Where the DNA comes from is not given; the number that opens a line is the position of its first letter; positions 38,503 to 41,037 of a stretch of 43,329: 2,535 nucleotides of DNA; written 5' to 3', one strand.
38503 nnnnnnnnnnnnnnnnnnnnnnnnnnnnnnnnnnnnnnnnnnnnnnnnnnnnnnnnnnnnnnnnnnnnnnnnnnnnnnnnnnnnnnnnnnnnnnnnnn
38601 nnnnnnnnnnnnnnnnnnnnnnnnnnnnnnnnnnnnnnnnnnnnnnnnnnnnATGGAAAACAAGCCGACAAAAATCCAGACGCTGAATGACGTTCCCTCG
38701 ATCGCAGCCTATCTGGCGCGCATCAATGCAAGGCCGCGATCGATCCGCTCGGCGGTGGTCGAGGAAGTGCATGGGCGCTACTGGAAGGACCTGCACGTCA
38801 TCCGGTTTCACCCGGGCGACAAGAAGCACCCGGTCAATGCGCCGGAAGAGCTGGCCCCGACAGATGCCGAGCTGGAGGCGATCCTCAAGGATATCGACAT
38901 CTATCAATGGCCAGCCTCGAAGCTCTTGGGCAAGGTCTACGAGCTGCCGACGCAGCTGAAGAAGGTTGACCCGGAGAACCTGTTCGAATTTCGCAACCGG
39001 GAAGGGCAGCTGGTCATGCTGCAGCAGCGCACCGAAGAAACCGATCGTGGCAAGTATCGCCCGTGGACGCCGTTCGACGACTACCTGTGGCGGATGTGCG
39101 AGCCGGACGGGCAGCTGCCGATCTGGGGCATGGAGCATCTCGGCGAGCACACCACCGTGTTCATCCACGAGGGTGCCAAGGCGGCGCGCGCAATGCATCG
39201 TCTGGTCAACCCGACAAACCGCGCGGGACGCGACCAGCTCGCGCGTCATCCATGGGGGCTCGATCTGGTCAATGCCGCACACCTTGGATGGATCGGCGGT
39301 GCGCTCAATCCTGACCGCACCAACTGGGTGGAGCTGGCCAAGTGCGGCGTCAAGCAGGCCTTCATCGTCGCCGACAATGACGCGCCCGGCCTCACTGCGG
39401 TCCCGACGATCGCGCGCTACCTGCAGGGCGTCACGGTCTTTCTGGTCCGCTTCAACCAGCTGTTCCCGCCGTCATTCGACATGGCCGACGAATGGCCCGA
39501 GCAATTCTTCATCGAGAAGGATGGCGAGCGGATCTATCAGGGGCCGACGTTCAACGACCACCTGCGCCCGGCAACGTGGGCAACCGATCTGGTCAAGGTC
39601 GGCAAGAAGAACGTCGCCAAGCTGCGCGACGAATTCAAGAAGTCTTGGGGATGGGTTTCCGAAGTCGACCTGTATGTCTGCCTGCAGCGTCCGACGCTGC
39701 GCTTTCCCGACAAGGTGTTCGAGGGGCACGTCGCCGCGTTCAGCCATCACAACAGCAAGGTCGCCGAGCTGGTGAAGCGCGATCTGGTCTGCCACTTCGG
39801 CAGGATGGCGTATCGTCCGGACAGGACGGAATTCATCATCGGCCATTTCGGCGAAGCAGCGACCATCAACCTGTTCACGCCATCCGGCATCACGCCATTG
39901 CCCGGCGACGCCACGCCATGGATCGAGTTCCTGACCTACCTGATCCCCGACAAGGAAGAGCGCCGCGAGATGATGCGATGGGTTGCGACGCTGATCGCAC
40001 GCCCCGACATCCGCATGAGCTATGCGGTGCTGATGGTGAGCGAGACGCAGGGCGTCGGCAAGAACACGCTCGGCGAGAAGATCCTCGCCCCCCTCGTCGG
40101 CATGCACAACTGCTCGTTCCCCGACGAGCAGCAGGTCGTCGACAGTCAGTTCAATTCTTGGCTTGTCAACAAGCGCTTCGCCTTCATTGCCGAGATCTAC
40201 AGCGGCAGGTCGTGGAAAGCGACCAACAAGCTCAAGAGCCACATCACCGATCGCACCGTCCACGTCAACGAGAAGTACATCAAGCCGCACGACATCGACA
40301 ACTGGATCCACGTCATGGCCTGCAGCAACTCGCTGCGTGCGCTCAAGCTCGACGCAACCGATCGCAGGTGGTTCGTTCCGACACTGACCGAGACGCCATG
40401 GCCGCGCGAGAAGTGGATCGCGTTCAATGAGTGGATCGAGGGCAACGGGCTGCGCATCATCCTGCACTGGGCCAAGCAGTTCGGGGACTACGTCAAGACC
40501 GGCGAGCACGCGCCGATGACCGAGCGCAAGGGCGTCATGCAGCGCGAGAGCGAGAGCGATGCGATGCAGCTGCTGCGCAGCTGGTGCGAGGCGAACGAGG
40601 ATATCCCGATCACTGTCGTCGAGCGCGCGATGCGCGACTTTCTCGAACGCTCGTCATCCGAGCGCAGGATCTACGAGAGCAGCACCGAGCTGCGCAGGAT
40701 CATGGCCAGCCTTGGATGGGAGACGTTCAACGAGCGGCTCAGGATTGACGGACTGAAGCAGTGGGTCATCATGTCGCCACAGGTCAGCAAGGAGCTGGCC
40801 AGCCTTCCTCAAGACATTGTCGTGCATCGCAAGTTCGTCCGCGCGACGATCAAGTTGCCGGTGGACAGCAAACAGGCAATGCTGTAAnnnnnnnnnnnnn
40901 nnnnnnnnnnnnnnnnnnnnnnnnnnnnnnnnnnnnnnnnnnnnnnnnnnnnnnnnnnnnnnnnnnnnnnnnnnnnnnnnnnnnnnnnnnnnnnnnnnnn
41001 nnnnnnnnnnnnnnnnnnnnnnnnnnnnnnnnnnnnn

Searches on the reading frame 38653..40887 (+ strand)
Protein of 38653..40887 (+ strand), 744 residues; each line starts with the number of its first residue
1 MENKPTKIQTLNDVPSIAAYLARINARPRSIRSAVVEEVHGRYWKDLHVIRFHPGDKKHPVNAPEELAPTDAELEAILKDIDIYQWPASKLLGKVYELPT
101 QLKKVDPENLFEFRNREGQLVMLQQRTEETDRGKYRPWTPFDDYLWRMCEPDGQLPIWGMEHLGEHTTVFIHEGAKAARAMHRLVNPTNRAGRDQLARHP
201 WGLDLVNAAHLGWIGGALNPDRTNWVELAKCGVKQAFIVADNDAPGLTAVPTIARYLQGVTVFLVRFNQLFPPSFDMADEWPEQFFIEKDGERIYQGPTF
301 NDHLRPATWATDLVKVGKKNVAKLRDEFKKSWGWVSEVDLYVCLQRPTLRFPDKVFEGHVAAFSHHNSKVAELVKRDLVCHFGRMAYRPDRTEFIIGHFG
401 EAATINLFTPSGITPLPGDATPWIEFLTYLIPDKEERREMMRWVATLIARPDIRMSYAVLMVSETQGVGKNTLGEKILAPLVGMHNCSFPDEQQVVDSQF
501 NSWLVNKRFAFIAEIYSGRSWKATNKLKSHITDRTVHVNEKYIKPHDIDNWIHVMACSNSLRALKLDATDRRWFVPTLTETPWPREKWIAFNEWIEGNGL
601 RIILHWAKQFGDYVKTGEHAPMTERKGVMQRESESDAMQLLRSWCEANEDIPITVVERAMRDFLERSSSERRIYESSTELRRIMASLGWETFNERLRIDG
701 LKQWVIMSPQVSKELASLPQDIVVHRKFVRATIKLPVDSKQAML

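Call 14: search_protein_families(library=phrogs, proteins=[window:38653-40887:+], max_evalue=0.001)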
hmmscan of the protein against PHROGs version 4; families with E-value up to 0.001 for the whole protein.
window:38653-40887:+ (744 aa): 7 families
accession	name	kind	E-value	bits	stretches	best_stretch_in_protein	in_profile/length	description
phrog_1156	-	DNA, RNA and nucleotide metabolism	2.6e-27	96.7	1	420-691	522-807/855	DNA primase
phrog_1829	-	DNA, RNA and nucleotide metabolism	4.7e-18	65.7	1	418-650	466-699/772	DNA primase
phrog_4762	-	unknown function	3.7e-10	39.4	1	436-576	485-624/822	-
phrog_9765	-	DNA, RNA and nucleotide metabolism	8.2e-10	38.3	1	385-615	551-779/939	DNA primase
phrog_24712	-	unknown function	3.3e-09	36.2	1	433-577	450-594/801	-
phrog_2249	-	DNA, RNA and nucleotide metabolism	1.2e-08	35.1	1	437-678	503-775/802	DNA primase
phrog_47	-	DNA, RNA and nucleotide metabolism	0.00033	20.3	1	113-300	186-340/947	DNA primase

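Call 15: search_protein_families(library=pfam, proteins=[window:38653-40887:+], max_evalue=0.001)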
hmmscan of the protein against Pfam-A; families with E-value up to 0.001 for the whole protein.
window:38653-40887:+ (744 aa): 1 family
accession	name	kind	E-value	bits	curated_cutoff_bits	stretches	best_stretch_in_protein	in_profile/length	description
PF19263.5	DUF5906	-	2.7e-21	76.8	27.6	1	461-572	1-114/114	Family of unknown function (DUF5906)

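Call 55: search_solved_structures(query=window:38653-40887:+, max_evalue=1, show_alignments=2)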
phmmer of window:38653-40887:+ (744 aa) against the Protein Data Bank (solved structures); distinct sequences matched with E-value up to 1: 2.
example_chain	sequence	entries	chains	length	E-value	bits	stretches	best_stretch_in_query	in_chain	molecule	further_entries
6k9e_A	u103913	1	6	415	1.2e-09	40.1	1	405-642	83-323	Primase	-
6k9c_A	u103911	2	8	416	1.2e-09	40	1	405-642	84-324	Primase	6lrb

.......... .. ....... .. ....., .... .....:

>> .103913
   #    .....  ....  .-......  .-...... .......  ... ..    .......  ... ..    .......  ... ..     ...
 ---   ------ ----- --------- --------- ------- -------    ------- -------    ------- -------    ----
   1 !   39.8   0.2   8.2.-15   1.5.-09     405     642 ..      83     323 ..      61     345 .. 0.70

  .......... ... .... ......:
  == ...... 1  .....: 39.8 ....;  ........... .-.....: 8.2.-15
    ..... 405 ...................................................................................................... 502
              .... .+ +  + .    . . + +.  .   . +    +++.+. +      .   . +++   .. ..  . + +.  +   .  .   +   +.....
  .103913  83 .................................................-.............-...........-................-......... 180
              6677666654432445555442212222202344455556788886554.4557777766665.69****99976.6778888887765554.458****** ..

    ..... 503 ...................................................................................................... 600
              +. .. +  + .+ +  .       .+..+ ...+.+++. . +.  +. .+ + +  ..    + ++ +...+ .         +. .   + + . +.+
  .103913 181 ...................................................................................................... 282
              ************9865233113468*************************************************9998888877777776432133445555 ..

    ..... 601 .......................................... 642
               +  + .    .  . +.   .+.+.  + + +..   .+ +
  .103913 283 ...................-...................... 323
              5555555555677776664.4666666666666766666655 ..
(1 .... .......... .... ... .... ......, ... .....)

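Call 58: find_related_loci(query=window:38653-40887:+, collection=viral_contigs, flank=1500)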
Query window:38653-40887:+ (744 aa) in viral_contigs; peptide patterns used: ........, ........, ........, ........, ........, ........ (x = any residue, [..] = any of these).
6 stretches matched a pattern; 3 encode a relative of the query (tblastn E <= 1e-3); 3 distinct loci.
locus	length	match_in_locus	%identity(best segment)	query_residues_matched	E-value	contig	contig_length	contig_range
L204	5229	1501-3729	78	1-744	0e+0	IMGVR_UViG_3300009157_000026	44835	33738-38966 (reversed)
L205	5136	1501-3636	44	8-721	0e+0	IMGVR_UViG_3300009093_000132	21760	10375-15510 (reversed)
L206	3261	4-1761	44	137-721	2e-164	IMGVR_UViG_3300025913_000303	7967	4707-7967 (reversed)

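Call 83: find_homologous_proteins(query=window:38653-40887:+, max_evalue=1e-20)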
Query window:38653-40887:+ (744 aa): 1088 proteins with E <= 1e-20 among 8000 candidates; the best 120 are listed.
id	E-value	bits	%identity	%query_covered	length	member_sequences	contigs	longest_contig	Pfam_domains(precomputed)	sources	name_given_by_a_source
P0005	0.0e+0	1757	100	100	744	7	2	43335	PF19263.6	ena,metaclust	metaclust:\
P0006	0.0e+0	1378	78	100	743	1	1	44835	PF19263.6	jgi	-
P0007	0.0e+0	1185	67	99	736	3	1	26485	PF19263.6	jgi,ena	-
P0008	0.0e+0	1083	63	99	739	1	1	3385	PF19263.6,PF05272.18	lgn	-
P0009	0.0e+0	1079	64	99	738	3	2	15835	PF19263.6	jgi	-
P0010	0.0e+0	1070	63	98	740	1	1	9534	PF19263.6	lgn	-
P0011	0.0e+0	1069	64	99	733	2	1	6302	PF19263.6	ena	-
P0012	0.0e+0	1067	61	99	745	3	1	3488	PF19263.6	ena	-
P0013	0.0e+0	1057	62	99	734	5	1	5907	PF19263.6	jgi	jgi:hypothetical protein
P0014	0.0e+0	1045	62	99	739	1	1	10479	PF19263.6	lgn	-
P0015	0.0e+0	1019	57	99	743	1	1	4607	PF19263.6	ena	-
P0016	0.0e+0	1011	57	99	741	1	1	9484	PF19263.6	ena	-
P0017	9.6e-258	875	64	80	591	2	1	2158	PF19263.6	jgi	jgi:hypothetical protein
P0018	8.2e-241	819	49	99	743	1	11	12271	PF19263.6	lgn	-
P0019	7.4e-235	800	50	96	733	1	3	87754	PF19263.6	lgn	-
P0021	8.5e-233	793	49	98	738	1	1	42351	PF19263.6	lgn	-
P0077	3.5e-208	711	47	96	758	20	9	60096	PF19263.6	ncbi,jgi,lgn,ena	jgi:hypothetical protein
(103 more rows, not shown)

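Call 84: find_encoding_contigs(protein=P0021, flank=2000, max_places=3)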
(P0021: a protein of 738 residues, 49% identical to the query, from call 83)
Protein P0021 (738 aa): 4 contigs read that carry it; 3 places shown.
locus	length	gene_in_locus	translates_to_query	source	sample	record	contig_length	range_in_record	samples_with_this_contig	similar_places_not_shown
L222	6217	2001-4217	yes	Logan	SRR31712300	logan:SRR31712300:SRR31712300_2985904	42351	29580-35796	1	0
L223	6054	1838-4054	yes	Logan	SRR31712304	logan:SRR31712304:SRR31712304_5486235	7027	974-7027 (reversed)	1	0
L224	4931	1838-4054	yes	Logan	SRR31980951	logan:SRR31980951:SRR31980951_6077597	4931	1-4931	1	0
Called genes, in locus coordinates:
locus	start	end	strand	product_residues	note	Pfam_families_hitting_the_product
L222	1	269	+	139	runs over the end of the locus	-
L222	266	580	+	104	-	-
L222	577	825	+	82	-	-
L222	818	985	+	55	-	-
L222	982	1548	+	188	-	-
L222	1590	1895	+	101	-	-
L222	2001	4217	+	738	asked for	PF19263:DUF5906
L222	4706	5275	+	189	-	PF02357:NusG (weak)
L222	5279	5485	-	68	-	-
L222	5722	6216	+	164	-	PF20901:Sf6_terminase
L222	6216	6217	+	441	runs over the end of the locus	PF03237:Terminase_6N, PF04466:Terminase_3, PF17289:Terminase_6C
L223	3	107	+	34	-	?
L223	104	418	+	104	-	-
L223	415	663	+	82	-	-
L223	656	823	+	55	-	-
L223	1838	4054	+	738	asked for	PF19263:DUF5906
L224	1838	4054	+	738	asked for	PF19263:DUF5906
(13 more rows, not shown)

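Call 85: find_encoding_contigs(protein=P0077, flank=2000, max_places=3)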
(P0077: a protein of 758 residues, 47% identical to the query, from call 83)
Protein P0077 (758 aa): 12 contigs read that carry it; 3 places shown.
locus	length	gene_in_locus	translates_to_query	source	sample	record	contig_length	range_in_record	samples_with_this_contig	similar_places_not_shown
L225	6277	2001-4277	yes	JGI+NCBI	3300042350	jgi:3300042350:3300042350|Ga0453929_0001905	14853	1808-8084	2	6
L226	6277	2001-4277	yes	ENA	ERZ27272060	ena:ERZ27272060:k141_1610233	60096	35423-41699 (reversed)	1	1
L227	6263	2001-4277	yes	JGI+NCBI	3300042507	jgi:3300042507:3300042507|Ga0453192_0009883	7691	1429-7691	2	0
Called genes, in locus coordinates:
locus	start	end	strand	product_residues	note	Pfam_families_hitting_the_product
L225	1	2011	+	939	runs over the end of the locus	PF02811:PHP (weak), PF07733:DNA_pol3_alpha, PF17657:DNA_pol3_finger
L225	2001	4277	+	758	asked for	PF19263:DUF5906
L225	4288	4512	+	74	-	-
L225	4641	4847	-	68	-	-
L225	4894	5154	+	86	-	-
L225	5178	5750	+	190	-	-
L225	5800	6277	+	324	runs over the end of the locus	PF06067:DUF932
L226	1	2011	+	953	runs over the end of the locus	PF02811:PHP, PF07733:DNA_pol3_alpha, PF17657:DNA_pol3_finger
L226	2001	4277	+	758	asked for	PF19263:DUF5906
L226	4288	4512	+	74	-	-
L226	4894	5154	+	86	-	-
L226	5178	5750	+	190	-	-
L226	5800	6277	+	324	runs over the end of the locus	PF06067:DUF932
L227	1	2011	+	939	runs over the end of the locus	PF02811:PHP (weak), PF07733:DNA_pol3_alpha, PF17657:DNA_pol3_finger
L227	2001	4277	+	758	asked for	PF19263:DUF5906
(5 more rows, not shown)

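Call 99: predict_structure(alignment_id=A3)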
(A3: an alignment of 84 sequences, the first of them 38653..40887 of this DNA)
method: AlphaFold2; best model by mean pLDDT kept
length: 744 residues; sequences in the alignment: 84
mean_pLDDT: 92.7   pTM: 0.83
mean pLDDT of the five models: 92.7, 92.4, 92.3, 92.1, 91.5
residues with pLDDT >= 90: 594; 70-90: 133; 50-70: 15; < 50: 2
segments of 3 or more residues with pLDDT < 50: none
pLDDT, mean of each block of 10 residues (from residue 1): 84 97 97 95 93 94 97 97 95 95 95 97 91 91 96 96 97 95 96 92 94 92 95 97 91 97 94 88 90 88 95 95 97 93 92 96 95 96 92 82 89 93 98 98 98 95 93 97 95 86 92 80 83 88 85 94 80 95 95 93 98 95 92 88 92 94 90 90 94 94 96 96 95 82 52
secondary structure, 60 per line:
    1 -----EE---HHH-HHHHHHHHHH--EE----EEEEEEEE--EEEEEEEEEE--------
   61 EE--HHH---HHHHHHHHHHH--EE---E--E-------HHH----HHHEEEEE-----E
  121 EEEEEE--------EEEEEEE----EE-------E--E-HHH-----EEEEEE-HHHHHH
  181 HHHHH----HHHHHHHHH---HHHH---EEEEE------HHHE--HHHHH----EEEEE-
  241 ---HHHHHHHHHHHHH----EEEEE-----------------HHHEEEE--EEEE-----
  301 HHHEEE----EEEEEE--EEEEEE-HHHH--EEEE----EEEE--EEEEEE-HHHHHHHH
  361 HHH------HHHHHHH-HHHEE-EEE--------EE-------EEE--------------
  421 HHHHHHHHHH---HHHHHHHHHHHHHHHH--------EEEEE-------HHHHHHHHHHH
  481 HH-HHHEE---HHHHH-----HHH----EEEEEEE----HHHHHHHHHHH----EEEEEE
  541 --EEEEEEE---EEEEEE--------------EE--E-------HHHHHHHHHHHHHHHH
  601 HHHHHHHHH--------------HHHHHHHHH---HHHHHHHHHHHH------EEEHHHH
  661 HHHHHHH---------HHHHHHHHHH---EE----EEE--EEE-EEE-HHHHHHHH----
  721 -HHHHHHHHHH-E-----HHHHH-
elements in order (helices of 4 or more, strands of 3 or more residues): H15-24 E33-40 E43-52 H71-81 E110-114 E120-126 E135-141 E168-173 H175-185 H190-198 H202-205 E209-213 H226-230 E235-239 H244-256 E261-265 E286-289 E292-295 E304-306 E311-316 E319-324 H326-329 E332-335 E340-343 E346-351 H353-363 H370-376 E384-386 E404-406 H421-430 H434-449 E458-462 H470-482 H492-496 E509-515 H520-530 E535-540 E543-549 E553-558 H585-609 H624-632 H636-647 E654-656 H657-667 H677-686 E696-698 E701-703 E705-707 H709-716 H722-731 H739-743

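Call 101: fold_search(model_id=the predicted structure, library=pdb)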
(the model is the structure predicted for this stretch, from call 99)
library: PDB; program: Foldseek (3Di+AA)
matches with E <= 10: 898; with E <= 0.001: 157
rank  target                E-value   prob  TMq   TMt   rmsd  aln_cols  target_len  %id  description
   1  6lrb_F                3.4e-18  1.00  0.37  0.64   5.9       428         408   18  The A form apo structure of NrS-1 C terminal region-CTR (released 2020-04-08)
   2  6k9c_B                3.6e-18  1.00  0.39  0.66   5.5       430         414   18  The apo structure of NrS-1 C terminal region (305-718) (released 2020-04-08)
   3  6lrb_C                4.5e-18  1.00  0.38  0.65   5.9       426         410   18  The A form apo structure of NrS-1 C terminal region-CTR (released 2020-04-08)
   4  6lrb_D                5.0e-18  1.00  0.37  0.64   6.0       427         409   18  The A form apo structure of NrS-1 C terminal region-CTR (released 2020-04-08)
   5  6k9e_B                5.9e-18  1.00  0.36  0.62   6.2       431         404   18  The A form apo structure of NrS-1 C terminal region-CTR(305-718) (released 2020-06-17)
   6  6lrb_B                6.2e-18  1.00  0.38  0.64   5.9       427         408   18  The A form apo structure of NrS-1 C terminal region-CTR (released 2020-04-08)
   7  6lrb_A                9.2e-18  1.00  0.38  0.64   5.9       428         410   18  The A form apo structure of NrS-1 C terminal region-CTR (released 2020-04-08)
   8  6k9c_A                2.8e-17  1.00  0.38  0.64   5.9       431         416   18  The apo structure of NrS-1 C terminal region (305-718) (released 2020-04-08)
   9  6k9e_A                7.8e-17  1.00  0.35  0.61   7.8       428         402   17  The A form apo structure of NrS-1 C terminal region-CTR(305-718) (released 2020-06-17)
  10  6k9e_C                1.7e-16  1.00  0.37  0.64   6.0       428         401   18  The A form apo structure of NrS-1 C terminal region-CTR(305-718) (released 2020-06-17)
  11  7ola_A                8.1e-10  1.00  0.34  0.53   8.3       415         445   13  Structure of Primase-Helicase in SaPI5 (released 2022-07-13)
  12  7ola_C                1.1e-09  1.00  0.35  0.56   8.2       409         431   13  Structure of Primase-Helicase in SaPI5 (released 2022-07-13)
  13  8wwa_C                1.7e-09  1.00  0.30  0.27  14.0       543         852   13  Structure of AMPPNP-Form AsfvPrimPol Hexamer (released 2025-04-30)
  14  8ww7_H                2.1e-09  1.00  0.32  0.28   9.7       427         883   13  Structure of AMPPNP-Form AsfvPrimPol Dodecamer (released 2025-04-30)
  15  8iqi_B                2.9e-09  1.00  0.33  0.27   8.5       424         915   14  Structure of Full-Length AsfvPrimPol in Complex-Form (released 2023-07-26)
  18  7ola_F                5.5e-09  1.00  0.27  0.53   8.7       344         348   14  Structure of Primase-Helicase in SaPI5 (released 2022-07-13)
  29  7ola_B                2.9e-08  1.00  0.32  0.49   9.7       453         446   13  Structure of Primase-Helicase in SaPI5 (released 2022-07-13)
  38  7ola_D                6.6e-08  1.00  0.29  0.52   9.4       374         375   12  Structure of Primase-Helicase in SaPI5 (released 2022-07-13)
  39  7pds_D                8.2e-08  1.00  0.33  0.49   7.9       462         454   13  The structure of PriRep1 with dsDNA (released 2022-07-13)
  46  7pds_C                2.7e-07  1.00  0.32  0.48   7.9       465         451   14  The structure of PriRep1 with dsDNA (released 2022-07-13)
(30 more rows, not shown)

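Call 103: list_cluster_members(proteins=[P0005])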
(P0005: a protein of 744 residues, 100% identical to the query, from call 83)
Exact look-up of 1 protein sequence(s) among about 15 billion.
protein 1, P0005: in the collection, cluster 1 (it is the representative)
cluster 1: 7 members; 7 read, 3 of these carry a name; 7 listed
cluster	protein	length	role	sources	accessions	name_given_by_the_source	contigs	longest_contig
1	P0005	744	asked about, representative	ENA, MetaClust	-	\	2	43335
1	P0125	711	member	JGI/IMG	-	hypothetical protein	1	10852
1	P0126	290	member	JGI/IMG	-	hypothetical protein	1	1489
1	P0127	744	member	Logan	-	-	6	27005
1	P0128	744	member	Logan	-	-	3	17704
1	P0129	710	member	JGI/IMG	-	-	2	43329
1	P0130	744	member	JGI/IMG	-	-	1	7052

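Call 104: find_encoding_contigs(protein=P0127, flank=10000, max_places=6)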
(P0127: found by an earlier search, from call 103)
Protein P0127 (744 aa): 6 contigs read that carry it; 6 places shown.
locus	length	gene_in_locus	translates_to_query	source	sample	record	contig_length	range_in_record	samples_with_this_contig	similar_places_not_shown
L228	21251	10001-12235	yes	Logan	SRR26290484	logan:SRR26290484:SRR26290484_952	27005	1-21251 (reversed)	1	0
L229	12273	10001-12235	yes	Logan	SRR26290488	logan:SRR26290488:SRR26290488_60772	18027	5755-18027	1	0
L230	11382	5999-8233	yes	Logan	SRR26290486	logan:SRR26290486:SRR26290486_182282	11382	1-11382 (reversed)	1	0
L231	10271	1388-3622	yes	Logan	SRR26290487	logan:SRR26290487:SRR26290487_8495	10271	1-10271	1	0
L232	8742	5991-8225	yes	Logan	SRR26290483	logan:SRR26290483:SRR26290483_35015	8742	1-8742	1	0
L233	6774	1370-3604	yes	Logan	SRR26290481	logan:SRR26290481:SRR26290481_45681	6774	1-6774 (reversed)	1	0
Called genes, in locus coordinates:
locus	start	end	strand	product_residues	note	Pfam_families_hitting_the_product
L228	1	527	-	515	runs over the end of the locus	PF00580:UvrD-helicase, PF13245:AAA_19, PF13604:AAA_30 (weak), PF13361:UvrD_C, PF13538:UvrD_C_2 (faint)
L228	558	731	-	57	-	-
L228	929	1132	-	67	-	-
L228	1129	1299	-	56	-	-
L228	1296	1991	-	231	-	-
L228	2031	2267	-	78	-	-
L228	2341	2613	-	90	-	-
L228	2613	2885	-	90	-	-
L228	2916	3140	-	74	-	-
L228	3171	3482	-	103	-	-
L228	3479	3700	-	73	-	-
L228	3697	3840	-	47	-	-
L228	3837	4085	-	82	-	-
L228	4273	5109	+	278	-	PF23977:Pam3_Gp34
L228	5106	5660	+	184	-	PF23984:DUF7307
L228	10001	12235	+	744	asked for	PF19263:DUF5906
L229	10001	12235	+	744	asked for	PF19263:DUF5906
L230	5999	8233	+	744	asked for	PF19263:DUF5906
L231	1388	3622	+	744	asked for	PF19263:DUF5906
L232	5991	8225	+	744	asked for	PF19263:DUF5906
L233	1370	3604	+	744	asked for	PF19263:DUF5906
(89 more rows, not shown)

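Call 107: find_encoding_contigs(protein=P0130, flank=500, max_places=4)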
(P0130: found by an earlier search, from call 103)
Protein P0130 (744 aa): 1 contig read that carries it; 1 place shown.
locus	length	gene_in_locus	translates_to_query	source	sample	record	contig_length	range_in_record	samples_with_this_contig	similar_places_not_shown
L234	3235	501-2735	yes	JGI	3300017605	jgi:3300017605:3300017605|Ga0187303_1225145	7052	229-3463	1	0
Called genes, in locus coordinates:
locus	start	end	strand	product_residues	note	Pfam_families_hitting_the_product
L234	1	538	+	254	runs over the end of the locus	?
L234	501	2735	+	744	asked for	PF19263:DUF5906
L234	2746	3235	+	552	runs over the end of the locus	PF00176:SNF2-rel_dom, PF00271:Helicase_C (faint)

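Call 112: find_encoding_contigs(protein=P0128, flank=10000, max_places=4)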
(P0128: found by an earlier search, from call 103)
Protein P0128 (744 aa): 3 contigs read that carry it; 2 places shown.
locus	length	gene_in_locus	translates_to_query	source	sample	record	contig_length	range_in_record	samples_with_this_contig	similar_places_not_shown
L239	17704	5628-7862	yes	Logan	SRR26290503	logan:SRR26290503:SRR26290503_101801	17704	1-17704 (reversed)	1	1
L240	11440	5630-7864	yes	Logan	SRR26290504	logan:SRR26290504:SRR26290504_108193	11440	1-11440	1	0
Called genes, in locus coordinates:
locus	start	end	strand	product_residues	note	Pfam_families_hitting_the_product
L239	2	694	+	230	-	?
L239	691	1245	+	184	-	PF23984:DUF7307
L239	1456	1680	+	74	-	-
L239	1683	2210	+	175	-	PF00929:RNase_T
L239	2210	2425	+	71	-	-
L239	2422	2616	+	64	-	-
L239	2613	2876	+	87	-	-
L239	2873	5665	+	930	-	PF07733:DNA_pol3_alpha, PF17657:DNA_pol3_finger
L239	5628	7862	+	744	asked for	PF19263:DUF5906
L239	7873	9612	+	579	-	PF00176:SNF2-rel_dom, PF00271:Helicase_C (weak)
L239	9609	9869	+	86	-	-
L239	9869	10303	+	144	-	-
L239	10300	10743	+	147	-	-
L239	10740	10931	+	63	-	-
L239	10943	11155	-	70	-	-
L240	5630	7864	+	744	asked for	PF19263:DUF5906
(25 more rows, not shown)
